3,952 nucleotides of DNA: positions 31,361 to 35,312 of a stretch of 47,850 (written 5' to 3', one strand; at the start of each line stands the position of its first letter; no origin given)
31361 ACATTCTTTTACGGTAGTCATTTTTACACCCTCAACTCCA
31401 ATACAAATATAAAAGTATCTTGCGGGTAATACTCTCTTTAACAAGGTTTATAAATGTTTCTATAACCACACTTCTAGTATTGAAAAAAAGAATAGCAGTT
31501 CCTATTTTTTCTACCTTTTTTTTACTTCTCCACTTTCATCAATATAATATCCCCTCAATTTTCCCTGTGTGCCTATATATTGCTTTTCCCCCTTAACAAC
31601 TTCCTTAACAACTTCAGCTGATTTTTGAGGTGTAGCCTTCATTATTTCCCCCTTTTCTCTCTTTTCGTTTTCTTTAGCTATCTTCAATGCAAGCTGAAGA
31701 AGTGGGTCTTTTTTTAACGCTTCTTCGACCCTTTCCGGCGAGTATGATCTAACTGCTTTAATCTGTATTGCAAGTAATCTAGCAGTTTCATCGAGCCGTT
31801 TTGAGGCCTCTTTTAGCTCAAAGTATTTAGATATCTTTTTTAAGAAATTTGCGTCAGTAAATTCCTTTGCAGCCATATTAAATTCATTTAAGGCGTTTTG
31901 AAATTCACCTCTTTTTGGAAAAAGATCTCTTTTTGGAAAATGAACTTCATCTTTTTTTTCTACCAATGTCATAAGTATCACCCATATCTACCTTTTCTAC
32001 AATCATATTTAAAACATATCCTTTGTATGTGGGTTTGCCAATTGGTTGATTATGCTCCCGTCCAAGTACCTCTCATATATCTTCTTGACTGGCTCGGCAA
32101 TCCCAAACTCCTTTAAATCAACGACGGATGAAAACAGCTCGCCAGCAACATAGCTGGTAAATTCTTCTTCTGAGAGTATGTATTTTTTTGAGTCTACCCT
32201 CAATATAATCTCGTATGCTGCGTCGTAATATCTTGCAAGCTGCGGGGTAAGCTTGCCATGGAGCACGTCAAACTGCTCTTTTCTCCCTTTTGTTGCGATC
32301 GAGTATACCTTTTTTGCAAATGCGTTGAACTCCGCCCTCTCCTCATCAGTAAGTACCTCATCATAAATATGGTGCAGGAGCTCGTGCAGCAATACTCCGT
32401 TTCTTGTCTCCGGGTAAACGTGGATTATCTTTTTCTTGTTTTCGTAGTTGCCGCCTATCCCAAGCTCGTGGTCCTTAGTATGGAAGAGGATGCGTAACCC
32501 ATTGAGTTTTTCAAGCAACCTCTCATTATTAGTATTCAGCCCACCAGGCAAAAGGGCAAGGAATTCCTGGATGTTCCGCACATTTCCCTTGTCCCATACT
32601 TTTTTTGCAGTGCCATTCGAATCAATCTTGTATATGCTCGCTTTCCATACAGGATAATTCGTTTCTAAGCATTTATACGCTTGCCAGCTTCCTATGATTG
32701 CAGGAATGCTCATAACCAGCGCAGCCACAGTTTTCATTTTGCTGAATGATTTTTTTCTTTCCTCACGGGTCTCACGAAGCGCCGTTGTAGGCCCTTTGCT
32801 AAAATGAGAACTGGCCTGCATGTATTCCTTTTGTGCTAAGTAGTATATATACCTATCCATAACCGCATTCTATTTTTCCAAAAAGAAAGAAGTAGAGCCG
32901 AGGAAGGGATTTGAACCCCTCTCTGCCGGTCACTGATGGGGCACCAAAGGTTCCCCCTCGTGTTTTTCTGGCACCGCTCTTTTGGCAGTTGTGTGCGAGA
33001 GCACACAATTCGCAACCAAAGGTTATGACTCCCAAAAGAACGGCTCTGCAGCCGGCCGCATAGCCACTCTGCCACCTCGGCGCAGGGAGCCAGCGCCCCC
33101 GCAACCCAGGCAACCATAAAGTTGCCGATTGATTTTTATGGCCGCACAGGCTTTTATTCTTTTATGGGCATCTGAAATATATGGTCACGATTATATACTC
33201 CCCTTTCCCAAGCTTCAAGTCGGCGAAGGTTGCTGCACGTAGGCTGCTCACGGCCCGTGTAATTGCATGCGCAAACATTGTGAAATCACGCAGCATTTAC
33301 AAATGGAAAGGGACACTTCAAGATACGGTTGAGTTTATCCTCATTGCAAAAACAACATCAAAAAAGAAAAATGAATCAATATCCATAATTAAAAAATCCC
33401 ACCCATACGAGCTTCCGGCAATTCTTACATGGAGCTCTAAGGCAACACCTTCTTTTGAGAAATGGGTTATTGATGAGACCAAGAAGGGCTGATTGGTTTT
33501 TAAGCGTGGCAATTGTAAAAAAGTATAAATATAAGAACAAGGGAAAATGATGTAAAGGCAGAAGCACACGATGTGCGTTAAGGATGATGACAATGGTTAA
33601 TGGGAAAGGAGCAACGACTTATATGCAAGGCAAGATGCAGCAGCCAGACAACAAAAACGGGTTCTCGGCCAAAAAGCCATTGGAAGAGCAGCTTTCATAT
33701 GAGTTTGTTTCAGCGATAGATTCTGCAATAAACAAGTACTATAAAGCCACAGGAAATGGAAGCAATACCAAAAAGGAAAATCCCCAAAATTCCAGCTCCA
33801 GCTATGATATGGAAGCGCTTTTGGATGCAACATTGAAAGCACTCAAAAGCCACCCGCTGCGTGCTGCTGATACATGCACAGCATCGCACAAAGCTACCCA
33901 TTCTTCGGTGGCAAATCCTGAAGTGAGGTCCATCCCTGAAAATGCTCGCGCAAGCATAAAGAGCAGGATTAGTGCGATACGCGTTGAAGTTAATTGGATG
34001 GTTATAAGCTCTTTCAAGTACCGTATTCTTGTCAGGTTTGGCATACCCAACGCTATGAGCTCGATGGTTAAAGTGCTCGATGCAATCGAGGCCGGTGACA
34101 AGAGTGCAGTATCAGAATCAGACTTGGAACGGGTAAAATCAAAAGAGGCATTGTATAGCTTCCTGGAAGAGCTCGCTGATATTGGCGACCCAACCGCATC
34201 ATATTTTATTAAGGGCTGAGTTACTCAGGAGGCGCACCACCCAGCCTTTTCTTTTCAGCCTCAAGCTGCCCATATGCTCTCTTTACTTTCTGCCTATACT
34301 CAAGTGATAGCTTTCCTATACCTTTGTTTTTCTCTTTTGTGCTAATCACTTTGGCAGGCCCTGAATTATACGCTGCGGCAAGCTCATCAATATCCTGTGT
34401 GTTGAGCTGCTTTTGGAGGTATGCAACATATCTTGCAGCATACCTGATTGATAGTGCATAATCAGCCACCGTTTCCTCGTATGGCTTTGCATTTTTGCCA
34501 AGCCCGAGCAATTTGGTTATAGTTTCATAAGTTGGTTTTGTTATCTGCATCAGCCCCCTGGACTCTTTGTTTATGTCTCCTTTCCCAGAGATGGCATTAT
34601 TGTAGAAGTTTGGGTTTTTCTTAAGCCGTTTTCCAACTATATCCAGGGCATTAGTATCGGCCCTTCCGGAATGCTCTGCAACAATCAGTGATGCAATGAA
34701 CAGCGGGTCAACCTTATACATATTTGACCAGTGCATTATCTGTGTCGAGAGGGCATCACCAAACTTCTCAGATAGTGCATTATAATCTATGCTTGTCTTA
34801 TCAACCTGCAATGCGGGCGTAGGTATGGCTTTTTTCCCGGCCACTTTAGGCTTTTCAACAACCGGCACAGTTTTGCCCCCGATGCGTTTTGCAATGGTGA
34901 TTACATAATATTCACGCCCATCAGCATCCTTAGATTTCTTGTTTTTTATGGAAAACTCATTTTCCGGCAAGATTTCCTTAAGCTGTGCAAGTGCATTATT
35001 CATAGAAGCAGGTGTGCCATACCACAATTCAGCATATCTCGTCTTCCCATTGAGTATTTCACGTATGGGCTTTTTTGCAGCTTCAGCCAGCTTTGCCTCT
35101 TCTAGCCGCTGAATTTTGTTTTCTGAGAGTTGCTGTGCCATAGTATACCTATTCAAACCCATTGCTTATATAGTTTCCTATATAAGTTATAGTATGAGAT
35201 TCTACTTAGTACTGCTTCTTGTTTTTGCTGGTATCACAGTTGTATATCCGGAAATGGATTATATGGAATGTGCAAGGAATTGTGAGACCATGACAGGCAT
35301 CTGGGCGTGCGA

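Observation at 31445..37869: Accessory-looking patch around tRNA-Cys: two paralogous HExxHH proteins, an SLT lytic-transglycosylase-like protein without signal peptide, and a Cys-rich anchored surface protein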

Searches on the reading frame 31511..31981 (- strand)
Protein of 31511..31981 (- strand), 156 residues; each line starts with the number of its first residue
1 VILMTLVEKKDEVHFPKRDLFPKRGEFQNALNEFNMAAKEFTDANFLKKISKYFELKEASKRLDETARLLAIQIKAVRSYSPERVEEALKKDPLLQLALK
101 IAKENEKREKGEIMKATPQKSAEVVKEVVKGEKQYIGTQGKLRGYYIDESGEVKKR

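Call 5: search_protein_families(library=pfam, proteins=[window:31511-31981:-], max_evalue=0.1)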
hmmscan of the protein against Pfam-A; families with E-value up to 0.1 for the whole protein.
window:31511-31981:- (156 aa): 1 family
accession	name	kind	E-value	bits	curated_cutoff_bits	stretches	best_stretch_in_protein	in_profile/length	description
PF15978.11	TnsD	-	0.073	12.5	32.4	1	55-127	193-263/355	Tn7-like transposition protein D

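Call 9: search_protein_families(library=phrogs, proteins=[window:31511-31981:-], max_evalue=0.01)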
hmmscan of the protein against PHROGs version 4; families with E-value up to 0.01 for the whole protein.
window:31511-31981:- (156 aa): 0 families

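Call 10: search_protein_families(library=ncbifam, proteins=[window:31511-31981:-], max_evalue=0.01)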
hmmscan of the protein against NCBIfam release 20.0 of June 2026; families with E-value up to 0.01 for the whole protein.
window:31511-31981:- (156 aa): 0 families

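Call 120: search_protein_families(library=padloc, proteins=[window:31511-31981:-], max_evalue=0.01)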
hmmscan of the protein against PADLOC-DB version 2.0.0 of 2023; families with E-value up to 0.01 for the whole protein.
window:31511-31981:- (156 aa): 0 families

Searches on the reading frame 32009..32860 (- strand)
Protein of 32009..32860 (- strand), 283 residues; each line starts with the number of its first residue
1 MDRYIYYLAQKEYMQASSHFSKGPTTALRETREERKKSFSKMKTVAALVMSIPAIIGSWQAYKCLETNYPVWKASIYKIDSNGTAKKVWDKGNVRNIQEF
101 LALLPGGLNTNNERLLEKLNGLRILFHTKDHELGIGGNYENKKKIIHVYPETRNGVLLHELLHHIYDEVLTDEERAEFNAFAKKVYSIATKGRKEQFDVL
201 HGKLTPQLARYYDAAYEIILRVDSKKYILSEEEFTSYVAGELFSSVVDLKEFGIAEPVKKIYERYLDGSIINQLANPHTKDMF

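Call 5: search_protein_families(library=pfam, proteins=[window:32009-32860:-], max_evalue=0.1)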
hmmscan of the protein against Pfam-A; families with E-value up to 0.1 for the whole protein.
window:32009-32860:- (283 aa): 2 families
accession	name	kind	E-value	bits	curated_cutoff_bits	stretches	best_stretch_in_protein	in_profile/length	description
PF12910.14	PHD_like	-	0.06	13.8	27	0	173-244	9-86/141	Antitoxin of toxin-antitoxin, RelE / RelB, TA system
PF15447.11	NTS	-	0.075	13.9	25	0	181-205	9-33/36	N-terminal segments of PfEMP1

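Call 9: search_protein_families(library=phrogs, proteins=[window:32009-32860:-], max_evalue=0.01)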
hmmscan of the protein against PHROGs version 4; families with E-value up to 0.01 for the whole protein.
window:32009-32860:- (283 aa): 0 families

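Call 10: search_protein_families(library=ncbifam, proteins=[window:32009-32860:-], max_evalue=0.01)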
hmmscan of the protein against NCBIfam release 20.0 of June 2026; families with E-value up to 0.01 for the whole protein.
window:32009-32860:- (283 aa): 0 families

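Call 18: find_homologous_proteins(query=window:32009-32860:-, max_evalue=0.001)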
Query window:32009-32860:- (283 aa): 2 proteins with E <= 0.001 among 790 candidates.
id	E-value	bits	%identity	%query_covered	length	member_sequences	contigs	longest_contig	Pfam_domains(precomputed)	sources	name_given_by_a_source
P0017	4.6e-186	634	100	100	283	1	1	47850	-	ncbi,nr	ncbi:MAG: hypothetical protein N3G76_00215 [Candidatus Micrarchaeota archaeon]|nr:hypothetical prote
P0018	5.7e-104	365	61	95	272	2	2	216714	-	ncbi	ncbi:MAG: hypothetical protein QXS93_01520 [Candidatus Micrarchaeia archaeon]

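Call 60: find_related_loci(query=A2, collection=metagenome_contigs, flank=8000)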
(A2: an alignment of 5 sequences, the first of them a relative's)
Query A2 (283 aa) in metagenome_contigs; peptide patterns used: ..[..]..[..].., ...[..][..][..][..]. (x = any residue, [..] = any of these).
421 stretches matched a pattern; 3 encode a relative of the query (tblastn E <= 1e-3); 3 distinct loci.
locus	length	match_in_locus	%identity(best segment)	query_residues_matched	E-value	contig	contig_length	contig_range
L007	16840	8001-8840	38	1-283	5e-63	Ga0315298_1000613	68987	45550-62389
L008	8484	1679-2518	38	1-283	1e-61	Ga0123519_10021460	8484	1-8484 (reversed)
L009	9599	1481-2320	38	1-283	8e-61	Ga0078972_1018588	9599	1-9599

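Call 61: search_solved_structures(query=A2, max_evalue=10, show_alignments=3)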
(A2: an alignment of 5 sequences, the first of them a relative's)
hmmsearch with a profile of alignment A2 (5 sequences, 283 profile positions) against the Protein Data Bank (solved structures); distinct sequences matched with E-value up to 10: 2.
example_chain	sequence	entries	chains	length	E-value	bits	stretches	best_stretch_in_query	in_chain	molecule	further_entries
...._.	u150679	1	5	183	0.6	12.7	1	48-85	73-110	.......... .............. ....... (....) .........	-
7pnb_A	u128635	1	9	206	0.74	12.4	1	48-85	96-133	Sulfolobus acidocaldarius 0406 filament.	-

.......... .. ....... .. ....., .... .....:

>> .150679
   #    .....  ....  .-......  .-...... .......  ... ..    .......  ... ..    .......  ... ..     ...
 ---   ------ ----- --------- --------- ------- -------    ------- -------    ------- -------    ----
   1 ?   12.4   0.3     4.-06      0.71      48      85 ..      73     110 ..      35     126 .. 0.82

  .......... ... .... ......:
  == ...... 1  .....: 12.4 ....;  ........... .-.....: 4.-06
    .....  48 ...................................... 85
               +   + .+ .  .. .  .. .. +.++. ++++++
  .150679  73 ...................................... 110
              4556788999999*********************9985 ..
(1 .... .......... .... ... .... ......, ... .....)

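Call 120: search_protein_families(library=padloc, proteins=[window:32009-32860:-], max_evalue=0.01)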
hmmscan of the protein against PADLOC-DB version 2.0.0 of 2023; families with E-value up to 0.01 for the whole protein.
window:32009-32860:- (283 aa): 0 families

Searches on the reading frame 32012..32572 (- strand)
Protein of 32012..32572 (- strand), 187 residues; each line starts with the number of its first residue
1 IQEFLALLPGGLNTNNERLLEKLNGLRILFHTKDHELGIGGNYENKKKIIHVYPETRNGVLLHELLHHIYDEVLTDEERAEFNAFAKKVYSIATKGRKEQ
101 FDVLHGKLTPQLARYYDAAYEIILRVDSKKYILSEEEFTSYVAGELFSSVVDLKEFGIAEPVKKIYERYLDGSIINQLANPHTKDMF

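Call 39: search_protein_families(library=pfam, proteins=[window:32012-32572:-], max_evalue=10)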
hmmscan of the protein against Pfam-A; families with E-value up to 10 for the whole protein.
seq(187 aa): 3 families
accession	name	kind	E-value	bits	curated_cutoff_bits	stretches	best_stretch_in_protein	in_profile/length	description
PF12910.14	PHD_like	-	0.036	14.5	27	1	77-149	9-87/141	Antitoxin of toxin-antitoxin, RelE / RelB, TA system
PF15447.11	NTS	-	0.037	14.9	25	1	85-109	9-33/36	N-terminal segments of PfEMP1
PF00307.36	CH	-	0.15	12.7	26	1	42-83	17-60/109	Calponin homology (CH) domain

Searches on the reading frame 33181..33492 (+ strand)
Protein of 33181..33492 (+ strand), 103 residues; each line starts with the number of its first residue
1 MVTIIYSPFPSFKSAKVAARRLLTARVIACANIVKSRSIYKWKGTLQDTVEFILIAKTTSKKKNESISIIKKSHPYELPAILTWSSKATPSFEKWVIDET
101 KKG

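Call 5: search_protein_families(library=pfam, proteins=[window:33181-33492:+], max_evalue=0.1)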
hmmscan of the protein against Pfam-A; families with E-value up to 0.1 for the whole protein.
window:33181-33492:+ (103 aa): 1 family
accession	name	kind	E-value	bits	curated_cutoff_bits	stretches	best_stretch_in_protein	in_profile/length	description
PF03091.20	CutA1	-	5.6e-24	84.2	22.4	1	4-98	2-98/99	CutA1 divalent ion tolerance protein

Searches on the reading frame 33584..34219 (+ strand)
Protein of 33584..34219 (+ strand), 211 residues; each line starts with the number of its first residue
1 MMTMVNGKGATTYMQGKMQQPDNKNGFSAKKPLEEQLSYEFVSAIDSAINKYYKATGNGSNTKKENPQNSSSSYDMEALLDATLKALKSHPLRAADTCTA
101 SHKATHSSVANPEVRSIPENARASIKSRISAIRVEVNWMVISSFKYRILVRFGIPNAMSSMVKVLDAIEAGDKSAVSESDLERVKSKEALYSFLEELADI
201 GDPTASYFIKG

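Call 5: search_protein_families(library=pfam, proteins=[window:33584-34219:+], max_evalue=0.1)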
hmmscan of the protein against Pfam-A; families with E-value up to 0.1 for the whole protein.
window:33584-34219:+ (211 aa): 1 family
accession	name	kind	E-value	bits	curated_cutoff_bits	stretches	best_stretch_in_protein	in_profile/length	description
PF23888.1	DUF7240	-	0.055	14.2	27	0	151-197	15-64/104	Family of unknown function (DUF7240)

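Call 9: search_protein_families(library=phrogs, proteins=[window:33584-34219:+], max_evalue=0.01)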
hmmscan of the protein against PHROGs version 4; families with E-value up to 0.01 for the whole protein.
window:33584-34219:+ (211 aa): 0 families

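Call 10: search_protein_families(library=ncbifam, proteins=[window:33584-34219:+], max_evalue=0.01)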
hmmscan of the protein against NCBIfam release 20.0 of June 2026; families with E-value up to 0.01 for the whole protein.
window:33584-34219:+ (211 aa): 0 families

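Call 120: search_protein_families(library=padloc, proteins=[window:33584-34219:+], max_evalue=0.01)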
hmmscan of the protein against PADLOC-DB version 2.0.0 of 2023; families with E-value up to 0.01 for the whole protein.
window:33584-34219:+ (211 aa): 0 families

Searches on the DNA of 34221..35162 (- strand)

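Call 74: search_rna_families(sources=[L001, L003, L005, L006], threshold=gathering)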
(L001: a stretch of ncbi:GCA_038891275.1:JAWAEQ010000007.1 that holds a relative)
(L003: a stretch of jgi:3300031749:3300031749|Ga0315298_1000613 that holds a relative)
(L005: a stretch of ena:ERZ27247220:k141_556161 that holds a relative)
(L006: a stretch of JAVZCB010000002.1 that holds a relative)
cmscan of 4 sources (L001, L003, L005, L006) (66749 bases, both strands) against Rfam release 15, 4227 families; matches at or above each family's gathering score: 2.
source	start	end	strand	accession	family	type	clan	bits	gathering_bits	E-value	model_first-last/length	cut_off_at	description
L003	16831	16902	+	RF00005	tRNA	Gene; tRNA;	CL00001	58.2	29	5.8e-10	1-71/71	no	tRNA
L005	8387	8458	+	RF00005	tRNA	Gene; tRNA;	CL00001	58.2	29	5.8e-10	1-71/71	no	tRNA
